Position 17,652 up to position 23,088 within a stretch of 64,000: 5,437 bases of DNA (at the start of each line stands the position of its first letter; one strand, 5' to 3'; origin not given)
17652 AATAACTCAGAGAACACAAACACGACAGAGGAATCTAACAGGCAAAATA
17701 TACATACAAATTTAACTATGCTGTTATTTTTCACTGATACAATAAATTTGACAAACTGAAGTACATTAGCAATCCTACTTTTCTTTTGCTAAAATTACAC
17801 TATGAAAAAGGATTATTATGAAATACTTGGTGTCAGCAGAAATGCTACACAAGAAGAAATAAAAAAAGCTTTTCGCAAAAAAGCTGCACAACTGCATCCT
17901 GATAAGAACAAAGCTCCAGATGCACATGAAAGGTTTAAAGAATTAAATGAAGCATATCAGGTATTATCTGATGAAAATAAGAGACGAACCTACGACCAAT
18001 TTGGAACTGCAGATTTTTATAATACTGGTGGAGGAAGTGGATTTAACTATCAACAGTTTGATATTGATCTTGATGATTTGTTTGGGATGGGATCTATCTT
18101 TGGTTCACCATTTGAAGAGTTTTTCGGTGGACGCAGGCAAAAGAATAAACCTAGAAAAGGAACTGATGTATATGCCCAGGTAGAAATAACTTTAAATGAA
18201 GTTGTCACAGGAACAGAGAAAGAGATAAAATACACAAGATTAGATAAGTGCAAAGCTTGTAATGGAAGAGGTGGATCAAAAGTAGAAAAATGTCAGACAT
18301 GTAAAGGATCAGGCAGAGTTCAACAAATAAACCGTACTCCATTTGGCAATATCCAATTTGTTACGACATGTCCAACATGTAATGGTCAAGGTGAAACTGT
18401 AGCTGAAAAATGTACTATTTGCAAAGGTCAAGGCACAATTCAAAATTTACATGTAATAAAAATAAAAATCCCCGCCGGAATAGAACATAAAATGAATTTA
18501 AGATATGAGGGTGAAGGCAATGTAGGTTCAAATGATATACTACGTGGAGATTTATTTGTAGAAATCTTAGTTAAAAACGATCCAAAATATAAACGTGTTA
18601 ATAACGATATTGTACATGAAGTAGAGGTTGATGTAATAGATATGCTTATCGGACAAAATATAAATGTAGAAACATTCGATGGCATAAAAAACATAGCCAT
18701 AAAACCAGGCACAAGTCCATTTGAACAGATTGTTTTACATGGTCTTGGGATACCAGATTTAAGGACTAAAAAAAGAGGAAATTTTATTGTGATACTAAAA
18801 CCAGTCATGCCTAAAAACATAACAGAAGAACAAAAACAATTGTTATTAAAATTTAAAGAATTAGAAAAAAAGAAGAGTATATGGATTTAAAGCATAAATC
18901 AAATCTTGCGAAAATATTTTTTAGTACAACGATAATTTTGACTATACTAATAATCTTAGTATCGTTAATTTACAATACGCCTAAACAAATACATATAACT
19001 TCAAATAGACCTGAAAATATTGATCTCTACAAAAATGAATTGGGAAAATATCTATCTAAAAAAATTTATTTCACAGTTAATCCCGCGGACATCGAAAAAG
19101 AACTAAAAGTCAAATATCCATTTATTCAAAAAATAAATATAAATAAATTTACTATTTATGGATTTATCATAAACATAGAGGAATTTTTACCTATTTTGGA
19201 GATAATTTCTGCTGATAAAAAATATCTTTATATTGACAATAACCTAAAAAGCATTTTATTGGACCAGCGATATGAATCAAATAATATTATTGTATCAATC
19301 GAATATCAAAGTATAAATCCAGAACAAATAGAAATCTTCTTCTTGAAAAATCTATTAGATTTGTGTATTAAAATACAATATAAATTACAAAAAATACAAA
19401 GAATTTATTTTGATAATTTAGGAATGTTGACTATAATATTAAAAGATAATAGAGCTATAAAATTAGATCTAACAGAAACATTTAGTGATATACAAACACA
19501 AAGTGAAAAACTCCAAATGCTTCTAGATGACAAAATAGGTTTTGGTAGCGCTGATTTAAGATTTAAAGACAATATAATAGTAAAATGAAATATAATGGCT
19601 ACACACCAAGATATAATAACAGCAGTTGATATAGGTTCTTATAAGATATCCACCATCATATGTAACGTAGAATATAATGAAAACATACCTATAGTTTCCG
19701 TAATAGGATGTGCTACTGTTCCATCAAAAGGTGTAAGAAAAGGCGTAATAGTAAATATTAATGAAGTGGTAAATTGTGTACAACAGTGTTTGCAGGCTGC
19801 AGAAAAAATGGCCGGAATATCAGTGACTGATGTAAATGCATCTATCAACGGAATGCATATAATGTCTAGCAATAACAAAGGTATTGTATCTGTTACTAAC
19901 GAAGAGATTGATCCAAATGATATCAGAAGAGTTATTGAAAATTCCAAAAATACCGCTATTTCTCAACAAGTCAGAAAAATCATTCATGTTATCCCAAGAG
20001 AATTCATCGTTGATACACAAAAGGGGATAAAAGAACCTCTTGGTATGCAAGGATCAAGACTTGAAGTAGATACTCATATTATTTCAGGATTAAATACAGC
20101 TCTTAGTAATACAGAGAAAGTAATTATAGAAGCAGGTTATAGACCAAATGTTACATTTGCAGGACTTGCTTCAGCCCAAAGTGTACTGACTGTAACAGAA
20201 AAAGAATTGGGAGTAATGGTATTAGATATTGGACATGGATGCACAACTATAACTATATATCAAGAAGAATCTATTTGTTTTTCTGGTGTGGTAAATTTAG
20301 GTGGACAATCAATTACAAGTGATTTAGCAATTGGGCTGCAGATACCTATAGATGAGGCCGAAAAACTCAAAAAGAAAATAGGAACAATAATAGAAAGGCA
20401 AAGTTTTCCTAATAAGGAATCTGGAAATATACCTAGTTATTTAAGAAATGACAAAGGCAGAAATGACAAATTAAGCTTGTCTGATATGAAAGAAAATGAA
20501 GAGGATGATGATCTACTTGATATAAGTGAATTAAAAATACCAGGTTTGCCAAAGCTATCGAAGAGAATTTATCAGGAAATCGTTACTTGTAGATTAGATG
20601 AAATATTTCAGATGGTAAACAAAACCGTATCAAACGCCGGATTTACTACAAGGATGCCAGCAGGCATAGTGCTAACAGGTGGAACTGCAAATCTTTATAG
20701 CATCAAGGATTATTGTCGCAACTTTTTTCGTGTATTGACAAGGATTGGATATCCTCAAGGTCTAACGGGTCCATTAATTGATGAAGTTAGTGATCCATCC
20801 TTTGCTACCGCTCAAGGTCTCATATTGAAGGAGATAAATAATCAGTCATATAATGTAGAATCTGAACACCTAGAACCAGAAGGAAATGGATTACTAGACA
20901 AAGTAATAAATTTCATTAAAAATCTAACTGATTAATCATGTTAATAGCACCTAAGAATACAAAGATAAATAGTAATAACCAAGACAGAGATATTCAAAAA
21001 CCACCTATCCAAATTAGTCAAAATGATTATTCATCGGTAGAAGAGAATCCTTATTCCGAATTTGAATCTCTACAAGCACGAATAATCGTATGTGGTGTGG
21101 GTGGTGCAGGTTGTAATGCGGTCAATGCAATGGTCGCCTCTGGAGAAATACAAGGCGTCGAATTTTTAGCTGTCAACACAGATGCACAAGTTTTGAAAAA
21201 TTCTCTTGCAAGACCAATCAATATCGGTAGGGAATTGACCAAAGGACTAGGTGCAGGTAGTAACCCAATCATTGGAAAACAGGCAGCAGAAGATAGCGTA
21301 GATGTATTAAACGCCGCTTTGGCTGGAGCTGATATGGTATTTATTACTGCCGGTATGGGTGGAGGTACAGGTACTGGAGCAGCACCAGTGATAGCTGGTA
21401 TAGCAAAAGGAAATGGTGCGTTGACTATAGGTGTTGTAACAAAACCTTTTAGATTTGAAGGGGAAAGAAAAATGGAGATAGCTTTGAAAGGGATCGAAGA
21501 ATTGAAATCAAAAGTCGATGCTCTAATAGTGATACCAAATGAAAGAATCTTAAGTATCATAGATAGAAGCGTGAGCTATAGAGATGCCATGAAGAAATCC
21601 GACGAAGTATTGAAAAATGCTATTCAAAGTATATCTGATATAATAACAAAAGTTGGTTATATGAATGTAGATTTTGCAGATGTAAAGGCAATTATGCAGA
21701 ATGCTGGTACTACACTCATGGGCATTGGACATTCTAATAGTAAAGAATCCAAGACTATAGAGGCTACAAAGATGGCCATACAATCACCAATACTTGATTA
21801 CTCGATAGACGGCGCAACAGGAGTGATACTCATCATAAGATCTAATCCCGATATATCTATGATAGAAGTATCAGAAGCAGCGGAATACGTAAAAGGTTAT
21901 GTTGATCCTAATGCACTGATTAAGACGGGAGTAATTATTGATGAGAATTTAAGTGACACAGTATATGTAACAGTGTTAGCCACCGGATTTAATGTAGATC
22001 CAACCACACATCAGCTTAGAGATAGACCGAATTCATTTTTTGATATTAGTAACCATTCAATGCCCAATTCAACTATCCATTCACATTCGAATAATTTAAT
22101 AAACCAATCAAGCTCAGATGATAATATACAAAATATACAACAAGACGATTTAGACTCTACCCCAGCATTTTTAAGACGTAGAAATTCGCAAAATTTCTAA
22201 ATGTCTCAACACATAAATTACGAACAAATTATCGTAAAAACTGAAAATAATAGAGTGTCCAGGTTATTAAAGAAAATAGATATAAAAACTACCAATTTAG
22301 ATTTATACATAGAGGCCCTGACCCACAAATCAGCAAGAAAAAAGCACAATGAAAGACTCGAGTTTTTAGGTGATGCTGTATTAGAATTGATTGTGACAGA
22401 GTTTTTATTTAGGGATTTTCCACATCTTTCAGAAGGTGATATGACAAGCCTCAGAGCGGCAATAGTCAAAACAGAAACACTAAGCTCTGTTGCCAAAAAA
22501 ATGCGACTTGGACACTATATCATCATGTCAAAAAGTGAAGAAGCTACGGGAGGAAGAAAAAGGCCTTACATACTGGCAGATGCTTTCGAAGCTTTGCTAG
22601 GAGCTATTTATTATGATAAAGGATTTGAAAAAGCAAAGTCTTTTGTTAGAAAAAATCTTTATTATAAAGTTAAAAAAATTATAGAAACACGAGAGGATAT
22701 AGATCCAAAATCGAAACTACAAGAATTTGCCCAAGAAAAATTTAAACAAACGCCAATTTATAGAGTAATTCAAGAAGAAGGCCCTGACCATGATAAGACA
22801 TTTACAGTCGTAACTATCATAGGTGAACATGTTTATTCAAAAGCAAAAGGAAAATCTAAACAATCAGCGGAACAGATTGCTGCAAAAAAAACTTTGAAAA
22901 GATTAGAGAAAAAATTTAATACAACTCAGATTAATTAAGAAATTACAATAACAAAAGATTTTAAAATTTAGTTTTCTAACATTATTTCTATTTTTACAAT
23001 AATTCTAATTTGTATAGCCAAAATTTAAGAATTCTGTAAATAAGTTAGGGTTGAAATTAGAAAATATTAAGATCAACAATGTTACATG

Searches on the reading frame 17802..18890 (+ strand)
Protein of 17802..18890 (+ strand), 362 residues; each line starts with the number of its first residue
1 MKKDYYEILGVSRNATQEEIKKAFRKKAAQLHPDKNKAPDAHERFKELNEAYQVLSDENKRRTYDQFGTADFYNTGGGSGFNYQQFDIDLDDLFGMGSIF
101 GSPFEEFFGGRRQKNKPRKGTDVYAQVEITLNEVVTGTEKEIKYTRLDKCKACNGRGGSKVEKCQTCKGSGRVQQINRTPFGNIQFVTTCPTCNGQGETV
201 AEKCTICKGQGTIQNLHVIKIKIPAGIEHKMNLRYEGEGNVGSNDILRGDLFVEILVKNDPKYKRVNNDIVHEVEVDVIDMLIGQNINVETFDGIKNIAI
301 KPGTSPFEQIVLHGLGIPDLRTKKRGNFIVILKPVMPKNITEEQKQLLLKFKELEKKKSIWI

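Call 60: search_protein_families(library=pfam, proteins=[window:17802-18890:+], max_evalue=0.00001)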
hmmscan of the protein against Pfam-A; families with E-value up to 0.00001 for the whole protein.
window:17802-18890:+ (362 aa): 3 families
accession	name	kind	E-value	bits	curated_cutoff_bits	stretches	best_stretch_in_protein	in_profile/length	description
PF01556.23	DnaJ_C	-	2.5e-35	122.2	26.6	1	125-337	3-152/152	DnaJ C terminal domain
PF00226.36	DnaJ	-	2.6e-28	98.3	27.8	1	4-65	1-63/63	DnaJ domain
PF00684.25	DnaJ_CXXCXGXG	-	3.1e-14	53.4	32.7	1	150-211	1-65/65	DnaJ central domain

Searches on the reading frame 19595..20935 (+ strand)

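Call 60: search_protein_families(library=pfam, proteins=[window:19595-20935:+], max_evalue=0.00001)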
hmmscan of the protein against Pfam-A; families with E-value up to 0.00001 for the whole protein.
window:19595-20935:+ (446 aa): 4 families
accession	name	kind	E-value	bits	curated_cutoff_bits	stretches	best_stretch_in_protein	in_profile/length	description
PF14450.12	FtsA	-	4.7e-32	111.5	31.8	1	208-408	1-127/127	Cell division protein FtsA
PF02491.25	SHS2_FTSA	-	2e-26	92.6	25.4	1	86-163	1-78/79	SHS2 domain inserted in FTSA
PF11104.14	PilM_2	-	2e-09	37.3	27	1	195-261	170-236/340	Type IV pilus assembly protein PilM;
PF06723.19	MreB_Mbl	-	2.3e-06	27.1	27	0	203-269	143-215/327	MreB/Mbl protein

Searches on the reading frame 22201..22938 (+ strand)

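Call 61: search_protein_families(library=pfam, proteins=[window:22201-22938:+], max_evalue=0.00001)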
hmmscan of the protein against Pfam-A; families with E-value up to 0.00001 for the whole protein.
window:22201-22938:+ (245 aa): 4 families
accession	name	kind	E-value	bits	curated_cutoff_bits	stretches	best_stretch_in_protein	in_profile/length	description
PF14622.11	Ribonucleas_3_3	-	1.3e-40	139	35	1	34-154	3-125/128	Ribonuclease-III-like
PF00636.31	Ribonuclease_3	-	1.7e-28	99.8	27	1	51-141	1-102/102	Ribonuclease III domain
PF00035.32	dsrm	-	8e-18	65.2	23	1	169-235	1-66/66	Double-stranded RNA binding motif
PF22935.1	RM44_endonuclase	-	1.3e-06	28.9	27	1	42-136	51-139/139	Large ribosomal subunit protein mL44, endonuclease domain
